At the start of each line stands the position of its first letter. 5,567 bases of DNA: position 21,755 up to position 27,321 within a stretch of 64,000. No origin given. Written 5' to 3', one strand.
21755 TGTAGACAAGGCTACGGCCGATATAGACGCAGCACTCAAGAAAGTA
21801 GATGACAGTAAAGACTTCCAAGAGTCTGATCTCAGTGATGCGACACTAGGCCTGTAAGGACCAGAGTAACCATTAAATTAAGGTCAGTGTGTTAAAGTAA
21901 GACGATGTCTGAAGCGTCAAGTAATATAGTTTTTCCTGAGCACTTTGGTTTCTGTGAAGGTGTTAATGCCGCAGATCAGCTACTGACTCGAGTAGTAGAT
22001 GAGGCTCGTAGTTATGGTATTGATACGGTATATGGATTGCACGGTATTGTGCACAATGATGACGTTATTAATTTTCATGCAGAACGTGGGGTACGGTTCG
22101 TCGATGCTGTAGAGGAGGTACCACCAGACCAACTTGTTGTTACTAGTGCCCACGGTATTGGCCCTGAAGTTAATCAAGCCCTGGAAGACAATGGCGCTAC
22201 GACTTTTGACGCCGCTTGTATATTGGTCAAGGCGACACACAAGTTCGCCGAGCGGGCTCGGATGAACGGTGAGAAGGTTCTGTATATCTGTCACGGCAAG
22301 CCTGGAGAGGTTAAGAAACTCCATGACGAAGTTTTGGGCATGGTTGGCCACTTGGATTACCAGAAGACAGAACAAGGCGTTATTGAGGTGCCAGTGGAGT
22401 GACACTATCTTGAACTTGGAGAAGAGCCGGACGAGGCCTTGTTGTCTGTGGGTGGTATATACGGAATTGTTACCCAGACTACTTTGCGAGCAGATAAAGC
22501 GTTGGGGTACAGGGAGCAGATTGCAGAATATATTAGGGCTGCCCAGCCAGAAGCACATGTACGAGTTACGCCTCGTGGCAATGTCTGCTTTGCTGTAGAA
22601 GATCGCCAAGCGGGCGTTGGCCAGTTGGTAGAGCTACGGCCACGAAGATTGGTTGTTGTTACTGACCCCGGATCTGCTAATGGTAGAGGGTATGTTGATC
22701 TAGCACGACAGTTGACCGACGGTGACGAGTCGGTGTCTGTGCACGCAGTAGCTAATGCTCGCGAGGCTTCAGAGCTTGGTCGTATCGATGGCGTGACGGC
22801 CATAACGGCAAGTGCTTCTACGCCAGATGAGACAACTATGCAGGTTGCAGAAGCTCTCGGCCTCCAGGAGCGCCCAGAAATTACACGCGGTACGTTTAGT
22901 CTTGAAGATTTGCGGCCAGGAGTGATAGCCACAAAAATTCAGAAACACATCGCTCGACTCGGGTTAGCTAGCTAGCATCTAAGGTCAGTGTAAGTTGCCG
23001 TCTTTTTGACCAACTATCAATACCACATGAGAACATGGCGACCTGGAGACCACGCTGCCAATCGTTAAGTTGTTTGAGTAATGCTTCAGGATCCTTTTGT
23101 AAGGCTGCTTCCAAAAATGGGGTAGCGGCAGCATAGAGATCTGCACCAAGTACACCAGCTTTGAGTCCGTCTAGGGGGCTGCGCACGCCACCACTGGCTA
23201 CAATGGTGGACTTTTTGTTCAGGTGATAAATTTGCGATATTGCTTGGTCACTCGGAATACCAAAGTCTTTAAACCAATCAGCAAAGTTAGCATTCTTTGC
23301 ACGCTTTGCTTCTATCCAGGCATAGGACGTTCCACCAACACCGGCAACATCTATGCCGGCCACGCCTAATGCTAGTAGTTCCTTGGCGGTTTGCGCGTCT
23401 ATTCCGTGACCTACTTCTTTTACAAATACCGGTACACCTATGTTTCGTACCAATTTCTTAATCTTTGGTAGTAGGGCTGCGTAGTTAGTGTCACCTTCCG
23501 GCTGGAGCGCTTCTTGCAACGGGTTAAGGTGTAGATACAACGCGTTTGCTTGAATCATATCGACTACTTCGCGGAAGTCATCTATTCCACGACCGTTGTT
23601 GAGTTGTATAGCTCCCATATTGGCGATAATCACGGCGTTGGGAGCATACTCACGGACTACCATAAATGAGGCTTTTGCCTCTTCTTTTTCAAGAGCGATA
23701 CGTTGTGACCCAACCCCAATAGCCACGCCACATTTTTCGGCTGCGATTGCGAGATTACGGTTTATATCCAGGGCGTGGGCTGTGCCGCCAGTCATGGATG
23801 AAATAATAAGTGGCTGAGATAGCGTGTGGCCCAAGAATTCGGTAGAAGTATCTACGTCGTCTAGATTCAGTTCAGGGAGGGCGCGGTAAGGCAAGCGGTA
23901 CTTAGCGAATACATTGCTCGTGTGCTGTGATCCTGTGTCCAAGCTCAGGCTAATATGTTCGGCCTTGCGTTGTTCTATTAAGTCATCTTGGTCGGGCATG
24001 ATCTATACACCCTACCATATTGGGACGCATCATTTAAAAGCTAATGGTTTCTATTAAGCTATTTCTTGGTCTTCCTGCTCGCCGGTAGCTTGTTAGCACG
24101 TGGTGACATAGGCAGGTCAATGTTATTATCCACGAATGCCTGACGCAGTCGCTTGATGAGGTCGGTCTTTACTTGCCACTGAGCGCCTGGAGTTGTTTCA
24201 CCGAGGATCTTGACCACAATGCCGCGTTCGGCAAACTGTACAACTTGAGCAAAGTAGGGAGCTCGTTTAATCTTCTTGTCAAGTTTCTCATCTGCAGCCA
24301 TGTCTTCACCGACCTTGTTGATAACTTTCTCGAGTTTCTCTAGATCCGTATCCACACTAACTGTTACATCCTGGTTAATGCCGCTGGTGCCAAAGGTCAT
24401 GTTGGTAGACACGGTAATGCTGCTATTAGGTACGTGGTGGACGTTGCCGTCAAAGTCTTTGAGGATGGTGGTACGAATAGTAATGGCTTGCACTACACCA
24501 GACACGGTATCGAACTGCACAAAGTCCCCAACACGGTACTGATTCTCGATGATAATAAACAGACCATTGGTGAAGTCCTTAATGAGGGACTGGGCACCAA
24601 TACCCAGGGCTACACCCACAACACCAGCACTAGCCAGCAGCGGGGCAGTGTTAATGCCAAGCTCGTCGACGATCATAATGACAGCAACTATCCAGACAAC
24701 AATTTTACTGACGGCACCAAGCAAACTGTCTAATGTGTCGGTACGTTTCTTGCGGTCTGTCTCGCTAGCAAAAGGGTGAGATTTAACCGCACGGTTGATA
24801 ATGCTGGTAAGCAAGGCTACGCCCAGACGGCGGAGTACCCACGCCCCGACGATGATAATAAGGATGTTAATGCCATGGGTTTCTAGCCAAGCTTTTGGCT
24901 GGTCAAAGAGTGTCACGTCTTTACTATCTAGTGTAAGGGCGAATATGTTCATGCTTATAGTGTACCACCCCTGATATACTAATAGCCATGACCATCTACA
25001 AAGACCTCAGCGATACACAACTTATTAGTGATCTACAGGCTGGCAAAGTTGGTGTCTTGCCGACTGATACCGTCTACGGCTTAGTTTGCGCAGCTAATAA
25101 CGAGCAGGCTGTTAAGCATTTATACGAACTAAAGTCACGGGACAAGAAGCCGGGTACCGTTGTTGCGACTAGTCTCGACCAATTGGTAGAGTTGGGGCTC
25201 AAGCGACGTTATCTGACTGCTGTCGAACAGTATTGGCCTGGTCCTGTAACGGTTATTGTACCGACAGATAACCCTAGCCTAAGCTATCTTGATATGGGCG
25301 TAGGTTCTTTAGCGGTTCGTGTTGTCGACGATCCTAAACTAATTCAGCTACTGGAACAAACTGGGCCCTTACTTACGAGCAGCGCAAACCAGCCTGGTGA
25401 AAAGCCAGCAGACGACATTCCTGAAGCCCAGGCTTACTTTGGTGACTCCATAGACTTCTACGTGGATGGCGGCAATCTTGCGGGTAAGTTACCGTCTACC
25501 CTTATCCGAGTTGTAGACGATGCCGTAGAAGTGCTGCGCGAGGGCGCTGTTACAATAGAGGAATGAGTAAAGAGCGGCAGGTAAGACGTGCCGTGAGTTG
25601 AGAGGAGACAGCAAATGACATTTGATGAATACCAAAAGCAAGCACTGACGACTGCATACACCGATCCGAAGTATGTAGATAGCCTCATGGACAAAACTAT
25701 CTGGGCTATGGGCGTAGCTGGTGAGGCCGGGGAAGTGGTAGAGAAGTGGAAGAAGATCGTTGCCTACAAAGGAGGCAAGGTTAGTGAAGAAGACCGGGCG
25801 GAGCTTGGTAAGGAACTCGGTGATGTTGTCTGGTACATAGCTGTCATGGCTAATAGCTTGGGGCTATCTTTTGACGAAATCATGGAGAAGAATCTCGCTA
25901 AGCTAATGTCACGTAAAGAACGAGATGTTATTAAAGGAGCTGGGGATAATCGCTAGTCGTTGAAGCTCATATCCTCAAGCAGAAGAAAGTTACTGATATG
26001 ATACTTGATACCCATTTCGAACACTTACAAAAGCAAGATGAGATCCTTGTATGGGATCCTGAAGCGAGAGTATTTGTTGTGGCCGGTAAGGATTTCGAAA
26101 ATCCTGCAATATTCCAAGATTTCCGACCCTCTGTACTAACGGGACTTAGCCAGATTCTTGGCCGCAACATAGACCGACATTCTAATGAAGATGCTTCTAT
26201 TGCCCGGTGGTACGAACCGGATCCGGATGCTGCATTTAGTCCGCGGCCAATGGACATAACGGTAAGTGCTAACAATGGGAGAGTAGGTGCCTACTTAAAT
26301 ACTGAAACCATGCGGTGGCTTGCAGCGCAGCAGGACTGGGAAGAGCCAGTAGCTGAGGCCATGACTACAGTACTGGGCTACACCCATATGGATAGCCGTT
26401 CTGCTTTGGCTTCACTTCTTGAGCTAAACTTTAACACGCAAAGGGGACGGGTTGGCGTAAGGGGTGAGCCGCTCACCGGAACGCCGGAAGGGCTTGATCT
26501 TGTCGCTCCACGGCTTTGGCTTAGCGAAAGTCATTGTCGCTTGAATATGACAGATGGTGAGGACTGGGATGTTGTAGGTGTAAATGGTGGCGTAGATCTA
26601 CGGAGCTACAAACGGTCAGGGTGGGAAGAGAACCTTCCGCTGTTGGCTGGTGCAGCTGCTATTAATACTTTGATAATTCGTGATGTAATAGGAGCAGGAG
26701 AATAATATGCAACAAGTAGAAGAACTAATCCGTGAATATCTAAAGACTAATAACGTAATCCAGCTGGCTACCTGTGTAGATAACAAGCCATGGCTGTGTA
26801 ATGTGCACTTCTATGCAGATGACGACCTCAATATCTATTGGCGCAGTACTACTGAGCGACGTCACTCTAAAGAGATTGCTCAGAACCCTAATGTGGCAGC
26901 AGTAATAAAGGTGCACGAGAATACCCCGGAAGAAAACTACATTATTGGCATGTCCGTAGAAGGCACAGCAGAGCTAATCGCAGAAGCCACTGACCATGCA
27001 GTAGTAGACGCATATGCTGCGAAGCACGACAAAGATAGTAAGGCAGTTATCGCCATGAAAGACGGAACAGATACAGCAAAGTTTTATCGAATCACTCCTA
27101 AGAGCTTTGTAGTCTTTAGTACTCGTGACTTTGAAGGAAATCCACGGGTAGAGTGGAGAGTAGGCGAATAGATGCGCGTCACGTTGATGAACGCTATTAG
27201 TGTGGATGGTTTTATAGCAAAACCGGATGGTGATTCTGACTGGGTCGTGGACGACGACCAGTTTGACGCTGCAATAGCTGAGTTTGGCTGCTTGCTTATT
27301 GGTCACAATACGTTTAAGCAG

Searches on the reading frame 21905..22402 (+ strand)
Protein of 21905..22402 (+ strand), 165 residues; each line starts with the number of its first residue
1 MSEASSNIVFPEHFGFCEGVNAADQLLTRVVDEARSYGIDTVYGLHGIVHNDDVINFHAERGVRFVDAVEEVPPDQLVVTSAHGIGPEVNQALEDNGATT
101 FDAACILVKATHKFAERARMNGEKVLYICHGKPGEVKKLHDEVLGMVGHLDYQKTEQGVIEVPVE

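Call 22: search_protein_families(library=pfam, proteins=[window:21905-22402:+], max_evalue=0.001)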
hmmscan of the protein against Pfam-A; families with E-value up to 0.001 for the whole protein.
window:21905-22402:+ (165 aa): 1 family
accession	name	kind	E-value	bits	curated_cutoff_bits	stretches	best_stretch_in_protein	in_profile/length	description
PF02401.23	LYTB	-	7.1e-25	88.2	24.5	1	9-150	2-126/267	LytB protein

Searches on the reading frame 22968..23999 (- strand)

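Call 22: search_protein_families(library=pfam, proteins=[window:22968-23999:-], max_evalue=0.001)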
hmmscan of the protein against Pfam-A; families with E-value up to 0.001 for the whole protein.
window:22968-23999:- (343 aa): 1 family
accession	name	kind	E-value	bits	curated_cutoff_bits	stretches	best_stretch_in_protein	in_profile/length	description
PF01070.24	FMN_dh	-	1.4e-18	67.5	24.9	2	178-332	208-342/350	FMN-dependent dehydrogenase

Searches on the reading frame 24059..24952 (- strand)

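Call 22: search_protein_families(library=pfam, proteins=[window:24059-24952:-], max_evalue=0.001)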
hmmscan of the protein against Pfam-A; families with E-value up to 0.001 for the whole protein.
window:24059-24952:- (297 aa): 3 families
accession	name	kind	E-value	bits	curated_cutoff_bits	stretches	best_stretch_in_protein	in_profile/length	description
PF00924.24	MS_channel_2nd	-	1.5e-17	63.9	20.2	1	123-184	2-65/68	Mechanosensitive ion channel, beta-domain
PF21088.3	MS_channel_1st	-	8.3e-10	38.9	23.1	1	82-121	3-42/42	Mechanosensitive ion channel, transmembrane helices 2/3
PF21082.3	MS_channel_3rd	-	1.8e-06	28.7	21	1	195-279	4-87/88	Mechanosensitive ion channel MscS, C-terminal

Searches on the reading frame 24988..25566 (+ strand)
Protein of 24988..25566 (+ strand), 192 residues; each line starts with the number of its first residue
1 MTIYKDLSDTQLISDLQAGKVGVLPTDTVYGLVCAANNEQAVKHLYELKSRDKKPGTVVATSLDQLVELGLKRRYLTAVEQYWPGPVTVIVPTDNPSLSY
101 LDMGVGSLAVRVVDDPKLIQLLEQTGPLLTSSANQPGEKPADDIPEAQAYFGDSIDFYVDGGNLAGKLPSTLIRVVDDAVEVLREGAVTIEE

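Call 22: search_protein_families(library=pfam, proteins=[window:24988-25566:+], max_evalue=0.001)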
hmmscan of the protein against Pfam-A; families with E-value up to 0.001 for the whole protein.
window:24988-25566:+ (192 aa): 1 family
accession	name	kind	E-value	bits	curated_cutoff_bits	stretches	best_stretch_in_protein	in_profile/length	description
PF01300.24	Sua5_yciO_yrdC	-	7.5e-44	149.8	25.1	1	16-186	3-178/178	Telomere recombination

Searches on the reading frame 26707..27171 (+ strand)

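Call 76: search_protein_families(library=pfam, proteins=[window:26707-27171:+], max_evalue=0.001)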
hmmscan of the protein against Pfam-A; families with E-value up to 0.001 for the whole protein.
window:26707-27171:+ (154 aa): 2 families
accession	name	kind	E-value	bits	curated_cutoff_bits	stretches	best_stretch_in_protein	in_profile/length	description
PF01243.27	PNPOx_N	-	1.7e-11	45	28.1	1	5-111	2-97/120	Pyridoxamine 5'-phosphate oxidase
PF12900.13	Pyridox_ox_2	-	0.00012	22.5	27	1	8-133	5-135/140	Pyridoxamine 5'-phosphate oxidase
